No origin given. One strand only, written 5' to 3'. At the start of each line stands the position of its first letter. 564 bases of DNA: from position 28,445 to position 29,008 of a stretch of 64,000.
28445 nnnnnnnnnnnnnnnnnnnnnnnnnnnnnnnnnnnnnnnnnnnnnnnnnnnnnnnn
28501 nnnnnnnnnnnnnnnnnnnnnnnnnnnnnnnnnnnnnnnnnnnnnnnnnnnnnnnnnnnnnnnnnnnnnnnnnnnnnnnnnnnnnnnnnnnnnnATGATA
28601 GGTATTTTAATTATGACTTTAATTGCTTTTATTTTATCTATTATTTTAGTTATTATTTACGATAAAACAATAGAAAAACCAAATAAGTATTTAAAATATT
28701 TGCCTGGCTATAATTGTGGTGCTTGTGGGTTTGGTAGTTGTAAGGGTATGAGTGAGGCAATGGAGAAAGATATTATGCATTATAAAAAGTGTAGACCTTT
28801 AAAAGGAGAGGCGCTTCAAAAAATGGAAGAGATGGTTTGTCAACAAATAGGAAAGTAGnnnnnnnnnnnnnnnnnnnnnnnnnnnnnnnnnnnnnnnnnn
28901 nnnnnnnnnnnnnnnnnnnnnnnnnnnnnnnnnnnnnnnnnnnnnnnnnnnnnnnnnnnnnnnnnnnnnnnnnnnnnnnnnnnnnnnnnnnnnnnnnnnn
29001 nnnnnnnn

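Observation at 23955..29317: Non-canonical Rnf operon: rnfC, fused rnfD-rnfG, inserted unknown ORF, rnfE, rnfA, then only a stump of rnfB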

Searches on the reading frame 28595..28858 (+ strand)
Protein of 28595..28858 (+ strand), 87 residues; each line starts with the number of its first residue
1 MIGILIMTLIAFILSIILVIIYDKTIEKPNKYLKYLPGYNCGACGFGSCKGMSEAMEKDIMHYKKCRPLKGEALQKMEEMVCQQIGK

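Call 3: search_protein_families(library=pfam, proteins=[window:28595-28858:+], max_evalue=0.1)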
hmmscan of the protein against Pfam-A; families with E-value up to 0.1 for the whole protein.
window:28595-28858:+ (87 aa): 2 families
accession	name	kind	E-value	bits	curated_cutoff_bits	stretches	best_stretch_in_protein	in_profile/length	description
PF04060.18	FeS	-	6.3e-09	35.9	23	1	36-68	1-33/33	Putative Fe-S cluster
PF21844.1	DUF6903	-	0.02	15.4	24.2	1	5-27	6-28/54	Family of unknown function (DUF6903)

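Call 4: search_protein_families(library=ncbifam, proteins=[window:28595-28858:+], max_evalue=0.1)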
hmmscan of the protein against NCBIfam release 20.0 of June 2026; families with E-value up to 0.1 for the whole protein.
window:28595-28858:+ (87 aa): 13 families
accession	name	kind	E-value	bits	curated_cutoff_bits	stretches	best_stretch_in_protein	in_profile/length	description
TIGR01944.1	rnfB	subfamily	1.7e-07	31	68.7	1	4-81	8-88/190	RnfABCDGE type electron transport complex subunit B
NF005503.0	PRK07118.1-2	equivalog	9.1e-07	28.4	252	1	3-86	5-93/292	RnfABCDGE type electron transport complex subunit B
NF003195.0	PRK04165.1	equivalog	1.9e-06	27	306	1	33-82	9-58/450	acetyl-CoA decarbonylase/synthase complex subunit gamma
NF005504.0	PRK07118.1-3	equivalog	1.1e-05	24.9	437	1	3-79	7-88/293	Fe-S cluster domain-containing protein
NF005505.0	PRK07118.1-4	equivalog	1.2e-05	24.9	378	1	12-77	19-88/265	Fe-S cluster domain-containing protein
NF005506.0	PRK07118.1-5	equivalog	1.3e-05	24.8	388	1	8-66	14-76/279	Fe-S cluster domain-containing protein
NF041836.1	rnfB_Methano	equivalog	1.5e-05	24.6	445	1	7-84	14-95/265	Rnf electron transport complex subunit RnfB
NF003475.0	PRK05113.1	equivalog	3e-05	24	203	1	4-81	8-88/190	electron transport complex subunit RsxB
NF006446.0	PRK08764.1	equivalog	0.00033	20.6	220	1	34-69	14-49/139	Rnf electron transport complex subunit RnfB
NF005415.0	PRK06991.1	equivalog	0.00068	19.4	281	1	35-81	14-60/284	electron transport complex subunit RsxB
NF011062.0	PRK14494.1-1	equivalog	0.015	14.8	323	1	39-67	150-177/231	putative molybdopterin-guanine dinucleotide biosynthesis protein MobB/FeS domain-containing protein protein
NF011063.0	PRK14494.1-2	equivalog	0.024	14.4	258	1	33-71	139-177/227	putative molybdopterin-guanine dinucleotide biosynthesis protein MobB/FeS domain-containing protein protein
NF011065.0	PRK14494.1-4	equivalog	0.024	14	287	1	36-70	163-197/244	putative molybdopterin-guanine dinucleotide biosynthesis protein MobB/FeS domain-containing protein protein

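Call 5: find_homologous_proteins(query=window:28595-28858:+, max_evalue=0.001)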
Query window:28595-28858:+ (87 aa): 185 proteins with E <= 0.001 among 188 candidates; the best 120 are listed.
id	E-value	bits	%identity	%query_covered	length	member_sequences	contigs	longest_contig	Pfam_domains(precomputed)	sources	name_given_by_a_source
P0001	2.7e-51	189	100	100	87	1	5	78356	PF04060.19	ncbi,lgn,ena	-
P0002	2.6e-35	138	77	100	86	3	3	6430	PF04060.19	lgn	-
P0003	1.0e-33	133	79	97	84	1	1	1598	PF04060.19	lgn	-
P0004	4.7e-33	131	71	95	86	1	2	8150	PF04060.19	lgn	-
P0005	7.9e-33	130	73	93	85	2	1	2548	PF04060.19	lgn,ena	-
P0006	2.0e-32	129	71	100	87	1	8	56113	PF04060.19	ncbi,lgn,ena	-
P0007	2.3e-32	129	75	97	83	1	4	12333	PF04060.19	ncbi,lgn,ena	-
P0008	3.0e-32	128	74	98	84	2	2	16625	PF04060.19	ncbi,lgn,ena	-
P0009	5.5e-32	127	75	93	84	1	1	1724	PF04060.19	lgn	-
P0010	6.5e-32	127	75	97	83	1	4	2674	PF04060.19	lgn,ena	-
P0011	7.7e-32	127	74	93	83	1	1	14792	PF04060.19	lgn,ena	-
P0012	9.2e-32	127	74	97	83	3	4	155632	PF04060.19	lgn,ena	-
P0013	1.0e-31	127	74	100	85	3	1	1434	PF04060.19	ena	-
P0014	1.8e-31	126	74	97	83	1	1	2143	PF04060.19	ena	-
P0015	3.5e-31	125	74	97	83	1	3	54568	PF04060.19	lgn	-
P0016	4.2e-31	125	73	97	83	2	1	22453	PF04060.19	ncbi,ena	-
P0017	7.0e-31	124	73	97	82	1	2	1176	PF04060.19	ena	-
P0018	6.8e-30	121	68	91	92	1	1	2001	PF04060.19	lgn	-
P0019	8.1e-30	120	66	98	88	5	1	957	PF04060.19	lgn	-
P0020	9.5e-30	120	75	86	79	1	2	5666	PF04060.19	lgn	-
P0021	2.1e-29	119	67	93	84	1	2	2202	PF04060.19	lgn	-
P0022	2.2e-28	116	65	98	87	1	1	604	PF04060.19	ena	-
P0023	2.6e-28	116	73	93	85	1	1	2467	PF04060.19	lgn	-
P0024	5.0e-28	115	72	91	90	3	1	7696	PF04060.19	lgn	-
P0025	5.3e-28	115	63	98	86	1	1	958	PF04060.19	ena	-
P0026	5.7e-28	115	63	93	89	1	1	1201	PF04060.19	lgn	-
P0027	8.0e-28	114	64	93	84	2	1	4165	PF04060.19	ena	-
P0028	1.3e-27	113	76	86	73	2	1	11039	PF04060.19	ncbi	-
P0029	1.4e-27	113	66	91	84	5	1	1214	PF04060.19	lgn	-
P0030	1.4e-27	113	63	95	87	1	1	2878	PF04060.19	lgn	-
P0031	1.4e-27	113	65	93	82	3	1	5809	PF04060.19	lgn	-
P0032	1.5e-27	113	68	93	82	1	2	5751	PF04060.19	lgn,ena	-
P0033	2.3e-27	113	68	93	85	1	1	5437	PF04060.19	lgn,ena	-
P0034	2.7e-27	112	68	93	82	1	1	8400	PF04060.19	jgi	-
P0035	3.0e-27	112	64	95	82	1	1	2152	PF04060.19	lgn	-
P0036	3.6e-27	112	67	93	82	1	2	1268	PF04060.19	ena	-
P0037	4.1e-27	112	64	93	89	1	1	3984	PF04060.19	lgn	-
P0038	5.2e-27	112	61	95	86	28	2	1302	PF04060.19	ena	-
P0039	6.2e-27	111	62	93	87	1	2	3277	PF04060.19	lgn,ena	-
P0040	6.5e-27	111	65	93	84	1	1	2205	PF04060.19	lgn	-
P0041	6.6e-27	111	67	93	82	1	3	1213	PF04060.19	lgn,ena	-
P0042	6.8e-27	111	61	98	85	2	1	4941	PF04060.19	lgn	-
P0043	7.5e-27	111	67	93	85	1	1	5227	PF04060.19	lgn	-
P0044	7.8e-27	111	60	93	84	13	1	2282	PF04060.19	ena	-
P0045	1.6e-26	110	66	91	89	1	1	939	PF04060.19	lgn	-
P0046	1.7e-26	110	64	93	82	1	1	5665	PF04060.19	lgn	-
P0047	2.7e-26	109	70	91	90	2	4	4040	PF04060.19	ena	-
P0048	3.7e-26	109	61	97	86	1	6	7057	PF04060.19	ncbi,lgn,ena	-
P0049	5.3e-26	108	61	95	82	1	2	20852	PF04060.19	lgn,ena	-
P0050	5.9e-26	108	62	93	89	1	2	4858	PF04060.19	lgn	-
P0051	6.8e-26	108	60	95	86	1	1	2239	PF04060.19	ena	-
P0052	1.0e-25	107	63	93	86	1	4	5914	PF04060.19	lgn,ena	-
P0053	1.5e-25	107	63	93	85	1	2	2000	PF04060.19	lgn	-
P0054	1.5e-25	107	67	90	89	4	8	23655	PF04060.19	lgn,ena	-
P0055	2.5e-25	106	64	93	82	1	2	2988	PF04060.19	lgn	-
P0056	2.9e-25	106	58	100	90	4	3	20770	PF04060.19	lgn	-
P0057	3.1e-25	106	60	97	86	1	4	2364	PF04060.19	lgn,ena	-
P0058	3.5e-25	106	62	93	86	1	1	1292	PF04060.19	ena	-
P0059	4.2e-25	105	61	90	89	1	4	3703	PF04060.19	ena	-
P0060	4.5e-25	105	62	93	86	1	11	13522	PF04060.19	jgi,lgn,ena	-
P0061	5.2e-25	105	60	98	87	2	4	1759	PF04060.19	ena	-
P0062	5.4e-25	105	62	93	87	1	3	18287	PF04060.19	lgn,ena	-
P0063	6.1e-25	105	64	90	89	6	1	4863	PF04060.19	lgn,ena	-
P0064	7.5e-25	105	61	93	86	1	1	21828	PF04060.19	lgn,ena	-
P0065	8.1e-25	105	56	93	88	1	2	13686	PF04060.19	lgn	-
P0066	9.2e-25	104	59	97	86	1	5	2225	PF04060.19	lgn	-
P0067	9.3e-25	104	61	93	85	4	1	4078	PF04060.19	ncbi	-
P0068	1.3e-24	104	60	93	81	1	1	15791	PF04060.19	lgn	-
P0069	1.4e-24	104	55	93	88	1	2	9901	PF04060.19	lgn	-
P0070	2.5e-24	103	61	93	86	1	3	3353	PF04060.19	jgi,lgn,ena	-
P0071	2.7e-24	103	63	93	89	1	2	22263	PF04060.19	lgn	-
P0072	2.9e-24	103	65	91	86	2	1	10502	PF04060.19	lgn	-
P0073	3.3e-24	103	60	93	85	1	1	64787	PF04060.19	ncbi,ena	-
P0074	3.5e-24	103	55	95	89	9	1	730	PF04060.19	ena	-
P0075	7.5e-24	101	62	90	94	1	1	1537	PF04060.19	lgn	-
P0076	8.5e-24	101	57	100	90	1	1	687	PF04060.19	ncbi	-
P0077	8.6e-24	101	60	97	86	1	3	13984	PF04060.19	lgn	-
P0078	9.2e-24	101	57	93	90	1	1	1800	PF04060.19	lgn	-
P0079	9.8e-24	101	57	98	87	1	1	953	PF04060.19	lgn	-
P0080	9.8e-24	101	57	74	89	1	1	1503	PF04060.19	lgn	-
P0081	1.3e-23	101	59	93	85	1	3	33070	PF04060.19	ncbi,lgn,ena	-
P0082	1.4e-23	101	61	93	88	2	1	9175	PF04060.19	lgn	-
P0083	1.5e-23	100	59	93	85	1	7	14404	PF04060.19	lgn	-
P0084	1.7e-23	100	59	93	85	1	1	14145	PF04060.19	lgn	-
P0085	1.9e-23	100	59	93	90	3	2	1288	PF04060.19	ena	-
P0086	2.2e-23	100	58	95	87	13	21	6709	PF04060.19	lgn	-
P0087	2.5e-23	100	59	93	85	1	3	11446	PF04060.19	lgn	-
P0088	3.2e-23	99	57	93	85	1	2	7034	PF04060.19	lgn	-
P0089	4.1e-23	99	56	77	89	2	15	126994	PF04060.19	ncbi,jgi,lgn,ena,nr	ncbi:MAG: hypothetical protein E7165_01860 [Firmicutes bacterium]|nr:hypothetical protein [Bacillota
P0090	4.5e-23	99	60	93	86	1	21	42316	PF04060.19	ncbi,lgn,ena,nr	ncbi:MAG: hypothetical protein HFI86_07290 [Bacilli bacterium]|nr:hypothetical protein [Bacilli bact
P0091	5.3e-23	99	57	93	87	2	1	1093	PF04060.19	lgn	-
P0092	6.3e-23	99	58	90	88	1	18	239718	PF04060.19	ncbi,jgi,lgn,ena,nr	ncbi:MAG: hypothetical protein E7173_00500 [Firmicutes bacterium]|nr:hypothetical protein [Bacillota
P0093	7.2e-23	98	55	93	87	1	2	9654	PF04060.19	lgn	-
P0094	8.7e-23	98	57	93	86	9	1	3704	PF04060.19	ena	-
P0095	1.0e-22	98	61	93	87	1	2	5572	PF04060.19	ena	-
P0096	1.3e-22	97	56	95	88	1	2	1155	PF04060.19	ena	-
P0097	1.4e-22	97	56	95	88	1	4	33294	PF04060.19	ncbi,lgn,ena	-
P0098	2.2e-22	97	57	93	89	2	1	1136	PF04060.19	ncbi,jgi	jgi:electron transport complex protein RnfB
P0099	5.2e-22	96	57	91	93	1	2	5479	PF04060.19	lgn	-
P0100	5.8e-22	95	54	93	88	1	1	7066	PF04060.19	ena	-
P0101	5.9e-22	95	57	93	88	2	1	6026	PF04060.19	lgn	-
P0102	8.6e-22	95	56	79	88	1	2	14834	PF04060.19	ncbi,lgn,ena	-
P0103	9.9e-22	95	54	97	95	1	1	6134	PF04060.19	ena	-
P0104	1.2e-21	94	54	93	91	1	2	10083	PF04060.19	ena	-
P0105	2.1e-21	94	58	93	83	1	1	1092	PF04060.19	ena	-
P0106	2.7e-21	93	56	93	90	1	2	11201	PF04060.19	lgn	-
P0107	2.8e-21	93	60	91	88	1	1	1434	PF04060.19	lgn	-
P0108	3.3e-21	93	54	93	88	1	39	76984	PF04060.19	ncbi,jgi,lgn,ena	-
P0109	3.4e-21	93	56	93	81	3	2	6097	PF04060.19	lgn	-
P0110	4.4e-21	93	55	93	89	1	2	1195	PF04060.19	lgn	-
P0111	8.5e-21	92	58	93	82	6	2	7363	PF04060.19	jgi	-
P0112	1.1e-20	91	57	93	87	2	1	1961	PF04060.19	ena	-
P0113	2.0e-20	91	54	90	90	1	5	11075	PF04060.19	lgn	-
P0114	2.9e-20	90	53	93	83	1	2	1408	PF04060.19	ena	-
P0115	4.2e-20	89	54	93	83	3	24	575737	PF04060.19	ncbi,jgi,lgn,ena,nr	ncbi:MAG: hypothetical protein E7169_00415 [Firmicutes bacterium]|nr:hypothetical protein [Bacillota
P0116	5.3e-20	89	57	93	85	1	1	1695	PF04060.19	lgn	-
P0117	1.0e-19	88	51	90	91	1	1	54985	PF04060.19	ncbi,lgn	-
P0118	2.2e-19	87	57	89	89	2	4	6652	PF04060.19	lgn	-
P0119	2.4e-19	87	57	93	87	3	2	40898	PF04060.19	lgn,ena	-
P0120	7.3e-19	86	68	64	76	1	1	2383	PF04060.19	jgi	-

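Call 7: find_encoding_contigs(protein=P0001, flank=8000, max_places=4)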
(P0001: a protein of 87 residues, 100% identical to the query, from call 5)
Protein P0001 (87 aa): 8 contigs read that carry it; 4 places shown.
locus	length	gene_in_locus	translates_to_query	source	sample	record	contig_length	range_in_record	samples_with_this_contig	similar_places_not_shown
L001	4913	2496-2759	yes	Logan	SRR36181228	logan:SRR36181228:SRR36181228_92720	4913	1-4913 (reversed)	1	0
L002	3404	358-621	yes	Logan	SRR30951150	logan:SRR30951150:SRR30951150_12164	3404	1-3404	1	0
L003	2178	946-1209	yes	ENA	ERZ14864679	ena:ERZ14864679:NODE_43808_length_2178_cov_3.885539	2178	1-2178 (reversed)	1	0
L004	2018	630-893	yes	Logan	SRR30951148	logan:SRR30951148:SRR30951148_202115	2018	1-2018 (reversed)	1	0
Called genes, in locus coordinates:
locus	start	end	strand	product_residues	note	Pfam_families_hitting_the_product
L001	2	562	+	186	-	?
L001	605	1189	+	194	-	-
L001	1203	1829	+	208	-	PF02508:Rnf-Nqr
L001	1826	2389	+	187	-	PF02508:Rnf-Nqr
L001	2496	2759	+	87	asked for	PF04060:FeS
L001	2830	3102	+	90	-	-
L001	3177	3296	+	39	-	-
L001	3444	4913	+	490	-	?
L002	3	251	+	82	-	?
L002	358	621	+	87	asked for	PF04060:FeS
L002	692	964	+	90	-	-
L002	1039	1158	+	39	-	-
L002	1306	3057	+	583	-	PF01408:GFO_IDH_MocA (weak)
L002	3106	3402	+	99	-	?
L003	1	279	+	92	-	?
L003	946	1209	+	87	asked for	PF04060:FeS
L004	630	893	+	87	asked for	PF04060:FeS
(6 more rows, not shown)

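Call 8: find_encoding_contigs(protein=P0115, flank=8000, max_places=3)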
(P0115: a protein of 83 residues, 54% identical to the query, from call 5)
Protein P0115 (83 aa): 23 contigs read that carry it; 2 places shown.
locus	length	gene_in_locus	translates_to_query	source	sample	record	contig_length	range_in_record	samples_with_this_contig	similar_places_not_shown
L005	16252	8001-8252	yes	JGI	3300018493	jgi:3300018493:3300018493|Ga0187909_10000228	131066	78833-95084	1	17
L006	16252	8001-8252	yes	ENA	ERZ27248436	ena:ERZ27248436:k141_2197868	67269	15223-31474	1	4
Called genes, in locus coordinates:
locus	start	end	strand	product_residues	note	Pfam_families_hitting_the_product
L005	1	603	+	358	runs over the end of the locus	PF07963:N_methyl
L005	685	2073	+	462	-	PF00890:FAD_binding_2 (faint), PF01266:DAO (faint), PF01494:FAD_binding_3 (faint), PF01946:Thi4 (weak), PF03486:HI0933_like (weak), PF05834:Lycopene_cycl (faint), PF07992:Pyr_redox_2 (weak), PF21688:FAD-depend_C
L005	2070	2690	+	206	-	PF01351:RNase_HII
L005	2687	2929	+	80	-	-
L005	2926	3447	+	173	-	PF23023:Anti-Pycsar_Apyc1 (weak), PF00753:Lactamase_B, PF13483:Lactamase_B_3 (weak), PF00753:Lactamase_B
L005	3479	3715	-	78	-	PF12844:HTH_19, PF13560:HTH_31, PF01381:HTH_3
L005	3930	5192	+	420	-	PF13375:RnfC_N, PF01512:Complex1_51K, PF00037:Fer4 (faint), PF13187:Fer4_9 (faint), PF12797:Fer4_2 (faint), PF12838:Fer4_7 (weak), PF13237:Fer4_10 (weak)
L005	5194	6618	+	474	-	PF03116:NQR2_RnfD_RnfE, PF04205:FMN_bind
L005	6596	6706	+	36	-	-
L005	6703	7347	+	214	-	PF02508:Rnf-Nqr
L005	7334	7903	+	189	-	PF02508:Rnf-Nqr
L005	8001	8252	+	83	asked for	PF04060:FeS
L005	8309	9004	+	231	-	PF04542:Sigma70_r2, PF04545:Sigma70_r4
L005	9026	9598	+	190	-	PF02525:Flavodoxin_2 (weak), PF03358:FMN_red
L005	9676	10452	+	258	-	-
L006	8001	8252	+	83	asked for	PF04060:FeS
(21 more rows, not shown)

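Call 10: find_encoding_contigs(protein=P0092, flank=8000, max_places=2)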
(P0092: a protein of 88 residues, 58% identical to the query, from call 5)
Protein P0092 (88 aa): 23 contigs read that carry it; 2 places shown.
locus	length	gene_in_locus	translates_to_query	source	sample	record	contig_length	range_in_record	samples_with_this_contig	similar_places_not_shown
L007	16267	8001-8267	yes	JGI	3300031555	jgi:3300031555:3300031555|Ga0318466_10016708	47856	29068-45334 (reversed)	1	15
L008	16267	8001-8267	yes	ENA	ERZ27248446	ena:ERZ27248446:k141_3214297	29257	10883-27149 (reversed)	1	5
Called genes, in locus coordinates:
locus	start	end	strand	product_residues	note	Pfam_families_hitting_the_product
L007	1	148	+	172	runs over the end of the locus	PF00753:Lactamase_B, PF23023:Anti-Pycsar_Apyc1 (weak), PF00753:Lactamase_B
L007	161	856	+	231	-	PF13248:Zn_ribbon_3 (weak)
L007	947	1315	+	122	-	PF07963:N_methyl (faint)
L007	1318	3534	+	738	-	PF01136:Peptidase_U32, PF12392:DUF3656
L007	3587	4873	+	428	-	PF13375:RnfC_N, PF01512:Complex1_51K, PF10531:SLBB, PF13534:Fer4_17 (faint), PF13237:Fer4_10 (faint), PF12838:Fer4_7, PF13187:Fer4_9 (weak), PF14697:Fer4_21 (weak), +2 more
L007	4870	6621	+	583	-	PF03116:NQR2_RnfD_RnfE, PF04205:FMN_bind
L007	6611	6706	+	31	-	-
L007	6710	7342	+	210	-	PF02508:Rnf-Nqr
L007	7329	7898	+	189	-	PF02508:Rnf-Nqr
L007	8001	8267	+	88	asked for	PF04060:FeS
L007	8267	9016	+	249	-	PF02390:Methyltransf_4, PF13847:Methyltransf_31 (weak)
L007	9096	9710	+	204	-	-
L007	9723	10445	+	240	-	-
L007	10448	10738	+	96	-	-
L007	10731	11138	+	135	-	PF12732:YtxH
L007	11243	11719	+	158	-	-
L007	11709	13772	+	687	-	PF00990:GGDEF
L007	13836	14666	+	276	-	PF03631:Virul_fac_BrkB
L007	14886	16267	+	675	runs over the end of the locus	PF27449:LtaS_N, PF00884:Sulfatase, PF01663:Phosphodiest (faint)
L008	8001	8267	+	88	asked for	PF04060:FeS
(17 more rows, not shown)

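Call 11: find_encoding_contigs(protein=P0006, flank=8000, max_places=2)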
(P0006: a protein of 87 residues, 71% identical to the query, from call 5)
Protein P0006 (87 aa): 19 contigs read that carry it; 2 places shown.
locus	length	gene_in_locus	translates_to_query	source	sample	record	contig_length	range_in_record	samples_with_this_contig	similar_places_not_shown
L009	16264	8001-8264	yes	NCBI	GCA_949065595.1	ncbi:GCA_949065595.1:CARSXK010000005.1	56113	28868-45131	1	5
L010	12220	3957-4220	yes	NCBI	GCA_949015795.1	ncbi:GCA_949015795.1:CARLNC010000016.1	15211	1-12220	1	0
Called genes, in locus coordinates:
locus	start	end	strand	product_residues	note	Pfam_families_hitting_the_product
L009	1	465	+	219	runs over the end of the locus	PF00072:Response_reg, PF00486:Trans_reg_C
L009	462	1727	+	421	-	PF00512:HisKA, PF02518:HATPase_c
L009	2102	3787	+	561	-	-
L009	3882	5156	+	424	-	PF13375:RnfC_N, PF13484:Fer4_16 (faint), PF01512:Complex1_51K, PF10531:SLBB, PF13187:Fer4_9 (faint), PF13183:Fer4_8 (faint), PF13534:Fer4_17 (faint), PF14697:Fer4_21 (weak), +3 more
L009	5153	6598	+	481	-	PF03116:NQR2_RnfD_RnfE, PF04205:FMN_bind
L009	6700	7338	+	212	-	PF02508:Rnf-Nqr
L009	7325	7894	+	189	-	PF02508:Rnf-Nqr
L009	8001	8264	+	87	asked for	PF04060:FeS (weak)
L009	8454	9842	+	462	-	PF26299:MurL_N, PF26298:MurL_epimerase_C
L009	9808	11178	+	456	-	PF08245:Mur_ligase_M, PF02875:Mur_ligase_C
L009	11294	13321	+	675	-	PF27449:LtaS_N, PF00884:Sulfatase, PF01663:Phosphodiest (faint)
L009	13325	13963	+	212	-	-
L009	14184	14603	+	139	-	-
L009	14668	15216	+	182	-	PF04011:LemA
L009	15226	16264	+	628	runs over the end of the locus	PF09972:DUF2207, PF20990:DUF2207_C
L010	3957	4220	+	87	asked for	PF04060:FeS (weak)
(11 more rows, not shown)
